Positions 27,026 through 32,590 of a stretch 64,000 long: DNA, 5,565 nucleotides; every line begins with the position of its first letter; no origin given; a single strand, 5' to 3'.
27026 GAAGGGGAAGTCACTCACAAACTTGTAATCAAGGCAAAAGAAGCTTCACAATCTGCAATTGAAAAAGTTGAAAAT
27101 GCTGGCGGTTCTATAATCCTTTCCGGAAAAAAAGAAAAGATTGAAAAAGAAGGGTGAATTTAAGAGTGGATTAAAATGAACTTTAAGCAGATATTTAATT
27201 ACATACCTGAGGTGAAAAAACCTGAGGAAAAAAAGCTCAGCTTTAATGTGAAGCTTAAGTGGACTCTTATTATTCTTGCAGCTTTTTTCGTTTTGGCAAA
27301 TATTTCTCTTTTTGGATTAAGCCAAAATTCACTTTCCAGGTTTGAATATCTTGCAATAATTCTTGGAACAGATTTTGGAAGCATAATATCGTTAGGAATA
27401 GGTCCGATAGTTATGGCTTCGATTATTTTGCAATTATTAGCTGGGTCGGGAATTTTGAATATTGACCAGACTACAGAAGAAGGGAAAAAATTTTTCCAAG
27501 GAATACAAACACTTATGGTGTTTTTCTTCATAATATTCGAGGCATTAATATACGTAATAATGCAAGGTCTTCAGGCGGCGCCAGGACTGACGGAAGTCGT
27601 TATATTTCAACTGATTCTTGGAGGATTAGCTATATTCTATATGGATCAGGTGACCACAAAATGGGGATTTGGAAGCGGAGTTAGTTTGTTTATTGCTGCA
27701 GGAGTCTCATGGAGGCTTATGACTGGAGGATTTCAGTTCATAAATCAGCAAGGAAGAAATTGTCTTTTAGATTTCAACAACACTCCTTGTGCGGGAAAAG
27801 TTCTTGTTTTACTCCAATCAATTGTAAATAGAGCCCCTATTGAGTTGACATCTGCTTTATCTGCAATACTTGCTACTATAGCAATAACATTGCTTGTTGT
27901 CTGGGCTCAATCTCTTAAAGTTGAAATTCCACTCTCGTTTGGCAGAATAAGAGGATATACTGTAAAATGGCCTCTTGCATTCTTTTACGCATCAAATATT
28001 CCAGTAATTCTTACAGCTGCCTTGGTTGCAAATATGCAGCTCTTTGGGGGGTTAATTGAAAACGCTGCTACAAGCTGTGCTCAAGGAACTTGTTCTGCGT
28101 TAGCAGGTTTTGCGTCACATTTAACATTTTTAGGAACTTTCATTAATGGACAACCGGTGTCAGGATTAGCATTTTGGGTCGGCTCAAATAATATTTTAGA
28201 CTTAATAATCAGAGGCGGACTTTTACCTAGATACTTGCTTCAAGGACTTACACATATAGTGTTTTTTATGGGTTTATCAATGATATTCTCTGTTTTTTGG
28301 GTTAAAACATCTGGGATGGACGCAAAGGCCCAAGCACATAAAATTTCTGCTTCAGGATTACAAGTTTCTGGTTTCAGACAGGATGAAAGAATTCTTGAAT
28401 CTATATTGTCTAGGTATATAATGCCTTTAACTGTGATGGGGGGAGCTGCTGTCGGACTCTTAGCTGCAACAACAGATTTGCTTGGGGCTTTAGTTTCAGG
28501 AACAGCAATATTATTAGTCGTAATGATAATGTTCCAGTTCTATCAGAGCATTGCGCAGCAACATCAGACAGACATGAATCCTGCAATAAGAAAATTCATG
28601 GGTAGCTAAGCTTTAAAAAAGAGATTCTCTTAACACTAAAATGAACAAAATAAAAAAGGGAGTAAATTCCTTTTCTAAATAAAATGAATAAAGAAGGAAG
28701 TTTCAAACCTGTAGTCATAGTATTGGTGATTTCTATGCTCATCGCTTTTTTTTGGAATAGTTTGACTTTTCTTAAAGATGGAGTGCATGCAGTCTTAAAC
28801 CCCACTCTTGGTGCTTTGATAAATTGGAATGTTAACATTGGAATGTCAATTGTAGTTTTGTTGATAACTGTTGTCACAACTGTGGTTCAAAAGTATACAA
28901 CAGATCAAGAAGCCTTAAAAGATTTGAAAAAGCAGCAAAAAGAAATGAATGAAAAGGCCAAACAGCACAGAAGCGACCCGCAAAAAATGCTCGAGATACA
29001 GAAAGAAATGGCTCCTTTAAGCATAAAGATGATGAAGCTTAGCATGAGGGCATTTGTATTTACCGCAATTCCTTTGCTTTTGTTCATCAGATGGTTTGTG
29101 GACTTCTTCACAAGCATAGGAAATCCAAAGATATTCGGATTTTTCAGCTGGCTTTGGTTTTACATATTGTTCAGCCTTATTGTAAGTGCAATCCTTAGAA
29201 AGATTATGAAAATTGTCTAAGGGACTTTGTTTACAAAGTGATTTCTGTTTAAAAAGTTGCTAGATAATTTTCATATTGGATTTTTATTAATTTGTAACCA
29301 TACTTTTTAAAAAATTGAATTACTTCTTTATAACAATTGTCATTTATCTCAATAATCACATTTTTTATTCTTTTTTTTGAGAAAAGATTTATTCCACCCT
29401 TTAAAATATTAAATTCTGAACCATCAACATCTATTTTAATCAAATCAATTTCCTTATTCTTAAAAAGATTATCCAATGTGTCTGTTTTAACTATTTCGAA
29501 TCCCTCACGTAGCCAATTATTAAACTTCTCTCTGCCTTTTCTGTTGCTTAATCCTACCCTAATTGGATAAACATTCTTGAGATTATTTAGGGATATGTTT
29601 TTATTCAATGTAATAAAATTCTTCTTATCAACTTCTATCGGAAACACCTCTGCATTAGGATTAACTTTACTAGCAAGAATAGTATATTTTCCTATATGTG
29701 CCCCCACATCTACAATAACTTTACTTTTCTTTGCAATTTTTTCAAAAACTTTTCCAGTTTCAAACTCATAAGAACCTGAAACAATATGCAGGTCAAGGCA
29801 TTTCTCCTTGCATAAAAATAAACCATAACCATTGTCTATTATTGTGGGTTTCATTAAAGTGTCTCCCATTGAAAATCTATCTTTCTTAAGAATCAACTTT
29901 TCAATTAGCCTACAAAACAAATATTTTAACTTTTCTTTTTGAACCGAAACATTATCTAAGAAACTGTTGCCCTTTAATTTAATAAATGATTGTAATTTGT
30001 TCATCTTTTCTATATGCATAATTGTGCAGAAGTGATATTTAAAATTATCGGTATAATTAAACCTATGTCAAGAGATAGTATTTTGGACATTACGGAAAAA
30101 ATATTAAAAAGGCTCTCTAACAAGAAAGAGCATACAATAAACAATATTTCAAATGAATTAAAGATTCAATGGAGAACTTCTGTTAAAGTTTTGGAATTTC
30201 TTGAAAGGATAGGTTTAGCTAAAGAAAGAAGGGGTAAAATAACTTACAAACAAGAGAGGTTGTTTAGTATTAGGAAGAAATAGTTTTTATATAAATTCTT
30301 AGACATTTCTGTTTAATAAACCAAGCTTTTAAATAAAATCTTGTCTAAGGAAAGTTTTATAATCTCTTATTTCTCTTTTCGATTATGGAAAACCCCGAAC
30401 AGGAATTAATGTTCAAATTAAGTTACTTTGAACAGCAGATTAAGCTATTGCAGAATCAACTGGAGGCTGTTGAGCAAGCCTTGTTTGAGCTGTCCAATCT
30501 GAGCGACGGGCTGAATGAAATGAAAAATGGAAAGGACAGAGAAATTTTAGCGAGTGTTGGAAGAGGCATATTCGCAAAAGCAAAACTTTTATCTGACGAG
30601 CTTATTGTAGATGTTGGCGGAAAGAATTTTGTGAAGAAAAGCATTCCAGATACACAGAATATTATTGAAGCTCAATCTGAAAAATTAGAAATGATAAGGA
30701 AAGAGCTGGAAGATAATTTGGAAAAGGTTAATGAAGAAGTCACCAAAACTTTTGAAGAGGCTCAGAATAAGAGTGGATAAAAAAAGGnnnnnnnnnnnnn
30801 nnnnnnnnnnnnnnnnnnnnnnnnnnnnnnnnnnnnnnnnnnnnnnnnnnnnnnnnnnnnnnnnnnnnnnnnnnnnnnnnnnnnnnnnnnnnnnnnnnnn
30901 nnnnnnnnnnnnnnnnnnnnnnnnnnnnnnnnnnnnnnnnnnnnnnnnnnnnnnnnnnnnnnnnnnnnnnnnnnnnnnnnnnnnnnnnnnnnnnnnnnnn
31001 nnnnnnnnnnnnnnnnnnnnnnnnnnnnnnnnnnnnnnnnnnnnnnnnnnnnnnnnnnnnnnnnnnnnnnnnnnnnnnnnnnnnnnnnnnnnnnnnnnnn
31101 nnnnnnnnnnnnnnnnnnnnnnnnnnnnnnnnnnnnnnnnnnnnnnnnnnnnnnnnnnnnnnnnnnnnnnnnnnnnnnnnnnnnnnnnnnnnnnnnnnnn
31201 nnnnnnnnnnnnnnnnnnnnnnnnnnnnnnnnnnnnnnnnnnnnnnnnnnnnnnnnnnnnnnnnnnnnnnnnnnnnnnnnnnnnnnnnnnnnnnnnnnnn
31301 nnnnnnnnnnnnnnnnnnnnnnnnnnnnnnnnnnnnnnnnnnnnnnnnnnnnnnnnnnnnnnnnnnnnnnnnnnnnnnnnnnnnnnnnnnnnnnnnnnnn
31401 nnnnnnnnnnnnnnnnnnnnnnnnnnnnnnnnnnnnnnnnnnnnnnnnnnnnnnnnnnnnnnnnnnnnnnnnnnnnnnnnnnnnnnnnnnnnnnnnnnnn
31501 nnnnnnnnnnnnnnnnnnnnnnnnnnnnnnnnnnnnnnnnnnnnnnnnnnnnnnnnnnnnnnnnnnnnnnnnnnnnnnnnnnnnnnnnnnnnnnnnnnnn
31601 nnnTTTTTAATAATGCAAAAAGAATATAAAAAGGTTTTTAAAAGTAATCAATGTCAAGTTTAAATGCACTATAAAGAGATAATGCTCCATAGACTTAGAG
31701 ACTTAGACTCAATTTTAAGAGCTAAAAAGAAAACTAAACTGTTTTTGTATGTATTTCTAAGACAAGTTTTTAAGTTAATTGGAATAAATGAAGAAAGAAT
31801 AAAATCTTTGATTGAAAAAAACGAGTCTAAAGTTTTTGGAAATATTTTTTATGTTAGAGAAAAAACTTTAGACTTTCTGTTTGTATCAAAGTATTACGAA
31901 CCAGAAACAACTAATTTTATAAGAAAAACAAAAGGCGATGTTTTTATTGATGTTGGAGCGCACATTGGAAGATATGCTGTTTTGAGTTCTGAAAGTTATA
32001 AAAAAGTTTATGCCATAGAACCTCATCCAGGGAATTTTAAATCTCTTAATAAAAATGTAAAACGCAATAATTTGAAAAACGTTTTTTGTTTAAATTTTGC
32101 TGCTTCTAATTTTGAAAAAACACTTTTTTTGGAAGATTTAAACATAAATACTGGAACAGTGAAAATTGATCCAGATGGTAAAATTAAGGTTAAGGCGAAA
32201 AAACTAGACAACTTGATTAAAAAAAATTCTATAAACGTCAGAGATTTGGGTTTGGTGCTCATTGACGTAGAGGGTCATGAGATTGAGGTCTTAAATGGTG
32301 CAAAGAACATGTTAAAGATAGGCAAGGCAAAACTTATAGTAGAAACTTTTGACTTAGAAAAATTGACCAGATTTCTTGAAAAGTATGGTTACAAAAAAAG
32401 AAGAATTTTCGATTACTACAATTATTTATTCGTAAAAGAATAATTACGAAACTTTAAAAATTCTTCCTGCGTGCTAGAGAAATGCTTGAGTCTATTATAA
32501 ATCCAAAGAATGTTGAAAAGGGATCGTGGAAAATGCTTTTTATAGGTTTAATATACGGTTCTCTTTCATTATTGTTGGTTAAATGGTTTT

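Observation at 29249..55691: A 25-kb agl N-glycosylation island predicting a heavily modified (amino, acetylated, methylated, possibly amidated) glycan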

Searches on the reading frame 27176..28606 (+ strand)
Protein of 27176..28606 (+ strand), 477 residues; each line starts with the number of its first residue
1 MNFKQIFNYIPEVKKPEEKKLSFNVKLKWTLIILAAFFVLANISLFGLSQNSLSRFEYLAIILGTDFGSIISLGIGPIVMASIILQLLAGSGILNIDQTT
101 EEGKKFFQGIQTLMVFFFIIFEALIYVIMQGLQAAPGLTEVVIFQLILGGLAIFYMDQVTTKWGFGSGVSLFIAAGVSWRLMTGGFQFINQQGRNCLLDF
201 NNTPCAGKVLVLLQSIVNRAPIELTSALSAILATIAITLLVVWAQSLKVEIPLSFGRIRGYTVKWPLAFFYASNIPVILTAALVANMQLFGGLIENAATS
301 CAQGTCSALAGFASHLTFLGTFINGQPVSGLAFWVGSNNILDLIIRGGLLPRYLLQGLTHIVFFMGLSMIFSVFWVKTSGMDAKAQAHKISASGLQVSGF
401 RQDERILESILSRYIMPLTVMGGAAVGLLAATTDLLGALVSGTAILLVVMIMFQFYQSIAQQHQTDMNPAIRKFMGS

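Call 5: search_protein_families(library=pfam, proteins=[window:27176-28606:+], max_evalue=0.01)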
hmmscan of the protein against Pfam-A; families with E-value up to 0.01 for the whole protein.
window:27176-28606:+ (477 aa): 2 families
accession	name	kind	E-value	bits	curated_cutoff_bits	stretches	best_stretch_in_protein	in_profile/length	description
PF00344.25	SecY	-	5.2e-55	187.4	32.2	1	69-456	1-306/306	SecY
PF10559.14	Plug_translocon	-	0.0052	17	22.1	1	37-64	3-31/35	Plug domain of Sec61p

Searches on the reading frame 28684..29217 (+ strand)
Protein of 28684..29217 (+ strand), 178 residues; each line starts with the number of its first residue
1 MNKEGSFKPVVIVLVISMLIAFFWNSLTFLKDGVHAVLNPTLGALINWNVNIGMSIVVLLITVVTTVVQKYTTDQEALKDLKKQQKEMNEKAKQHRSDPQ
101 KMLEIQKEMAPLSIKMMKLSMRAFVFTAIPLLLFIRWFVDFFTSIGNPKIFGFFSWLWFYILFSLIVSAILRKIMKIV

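Call 5: search_protein_families(library=pfam, proteins=[window:28684-29217:+], max_evalue=0.01)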
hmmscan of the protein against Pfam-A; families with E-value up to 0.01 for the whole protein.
window:28684-29217:+ (178 aa): 4 families
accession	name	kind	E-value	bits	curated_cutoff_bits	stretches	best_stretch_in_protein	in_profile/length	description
PF01956.21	EMC3_TMCO1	-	3.4e-08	33.9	27.1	1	41-144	3-114/169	Integral membrane protein EMC3/TMCO1-like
PF13858.11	DUF4199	-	6.4e-06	27.1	32.3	1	52-173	71-165/165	Protein of unknown function (DUF4199)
PF01312.24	Bac_export_2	-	0.0056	16.4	24.4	1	11-117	140-245/335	FlhB HrpN YscU SpaS Family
PF07072.16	ZapD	-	0.0099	16.1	27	0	57-122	25-90/210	Cell division protein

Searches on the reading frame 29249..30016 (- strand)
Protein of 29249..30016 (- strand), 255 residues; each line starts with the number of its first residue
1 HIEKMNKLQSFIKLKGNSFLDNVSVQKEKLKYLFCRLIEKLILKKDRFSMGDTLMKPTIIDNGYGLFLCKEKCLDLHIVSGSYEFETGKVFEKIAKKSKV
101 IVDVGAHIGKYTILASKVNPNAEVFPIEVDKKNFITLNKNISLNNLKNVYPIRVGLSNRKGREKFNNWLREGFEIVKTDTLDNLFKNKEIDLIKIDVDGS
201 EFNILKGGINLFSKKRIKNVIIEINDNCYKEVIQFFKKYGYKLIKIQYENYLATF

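Call 3: search_protein_families(library=pfam, proteins=[window:29249-30016:-], max_evalue=0.01)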
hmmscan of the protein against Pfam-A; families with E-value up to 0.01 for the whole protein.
window:29249-30016:- (255 aa): 3 families
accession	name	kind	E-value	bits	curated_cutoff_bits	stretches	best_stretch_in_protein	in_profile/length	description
PF05050.19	Methyltransf_21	-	5.7e-18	66.1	22.7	1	103-243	1-173/173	Methyltransferase FkbM domain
PF02475.24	TRM5-TYW2_MTfase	-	2.7e-06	27.9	28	1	92-153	31-93/164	TRM5/TYW2 methyltransferase domain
PF02390.23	Methyltransf_4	-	0.001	19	24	1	98-153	2-57/173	Putative methyltransferase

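Call 7: search_protein_families(library=ncbifam, proteins=[window:29249-30016:-], max_evalue=0.001)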
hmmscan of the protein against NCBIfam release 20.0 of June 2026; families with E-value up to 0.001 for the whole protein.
window:29249-30016:- (255 aa): 7 families
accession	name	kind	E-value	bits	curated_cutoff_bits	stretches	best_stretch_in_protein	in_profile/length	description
TIGR01444.1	fkbM_fam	subfamily_domain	5.4e-21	75.5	37.7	1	100-224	1-142/143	FkbM family methyltransferase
NF047824.1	tRNAwyosineTaw2Meth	equivalog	2.7e-07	30.5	350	1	85-154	81-150/245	tRNA(Phe) (4-demethylwyosine(37)-C(7)) aminocarboxypropyltransferase Taw2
TIGR02469.1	CbiT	equivalog_domain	2.3e-05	24.6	78.3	1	96-150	18-72/124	precorrin-6Y C5,15-methyltransferase (decarboxylating) subunit CbiT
NF047730.1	tRNAMtaseTrm5b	equivalog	5.1e-05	22.6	600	1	86-153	171-235/330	tRNA (guanine(37)-N1)-methyltransferase Trm5b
TIGR00091.1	TIGR00091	equivalog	9.1e-05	21.9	112.65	1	90-150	8-69/194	tRNA (guanosine(46)-N7)-methyltransferase TrmB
NF047729.1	tRNAMtaseTaw21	equivalog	0.00042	19.6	400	1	80-153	90-162/250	tRNA 4-demethylwyosine(37)-methyltransferase Taw21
NF010719.0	PRK14121.1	equivalog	0.00063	18.8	402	1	88-152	112-177/396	tRNA (guanosine(46)-N7)-methyltransferase TrmB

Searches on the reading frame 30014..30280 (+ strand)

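Call 3: search_protein_families(library=pfam, proteins=[window:30014-30280:+], max_evalue=0.01)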
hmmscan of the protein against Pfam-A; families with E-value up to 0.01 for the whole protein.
window:30014-30280:+ (89 aa): 2 families
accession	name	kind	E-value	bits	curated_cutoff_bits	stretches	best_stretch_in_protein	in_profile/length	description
PF14394.12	DUF4423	-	0.0031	17.8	30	1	35-83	33-81/165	Domain of unknown function (DUF4423)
PF14947.12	HTH_45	-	0.0087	16.5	25.5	1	24-75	5-55/77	Winged helix-turn-helix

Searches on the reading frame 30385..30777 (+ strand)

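Call 3: search_protein_families(library=pfam, proteins=[window:30385-30777:+], max_evalue=0.01)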
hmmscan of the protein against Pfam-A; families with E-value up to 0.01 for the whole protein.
window:30385-30777:+ (131 aa): 4 families
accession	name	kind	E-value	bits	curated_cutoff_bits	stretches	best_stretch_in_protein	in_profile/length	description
PF02996.22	Prefoldin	-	3.8e-16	59.6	23.2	1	16-129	2-117/120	Prefoldin subunit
PF01920.25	Prefoldin_2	-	4.2e-06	27.1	27.6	1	79-129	52-102/106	Prefoldin subunit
PF17820.7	PDZ_6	-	0.0018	18.4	27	1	60-99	8-46/54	PDZ domain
PF20435.3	ASY3-like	-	0.0023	16.7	25.7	1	34-127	635-729/793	Meiosis-specific protein ASY3-like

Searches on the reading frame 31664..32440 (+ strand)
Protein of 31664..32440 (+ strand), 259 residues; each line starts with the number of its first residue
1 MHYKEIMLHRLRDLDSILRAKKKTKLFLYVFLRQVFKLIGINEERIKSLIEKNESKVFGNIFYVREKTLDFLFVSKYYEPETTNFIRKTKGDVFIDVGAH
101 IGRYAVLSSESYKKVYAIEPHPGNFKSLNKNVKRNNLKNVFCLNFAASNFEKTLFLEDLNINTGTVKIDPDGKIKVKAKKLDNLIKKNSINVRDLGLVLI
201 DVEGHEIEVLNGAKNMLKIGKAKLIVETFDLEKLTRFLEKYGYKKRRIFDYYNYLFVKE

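Call 3: search_protein_families(library=pfam, proteins=[window:31664-32440:+], max_evalue=0.01)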
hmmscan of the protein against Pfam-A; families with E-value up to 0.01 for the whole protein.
window:31664-32440:+ (259 aa): 2 families
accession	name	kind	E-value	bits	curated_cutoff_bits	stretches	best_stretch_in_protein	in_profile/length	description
PF05050.19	Methyltransf_21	-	1.7e-17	64.5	22.7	1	96-244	1-172/173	Methyltransferase FkbM domain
PF02475.24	TRM5-TYW2_MTfase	-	2.2e-05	24.9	28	1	89-142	35-91/164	TRM5/TYW2 methyltransferase domain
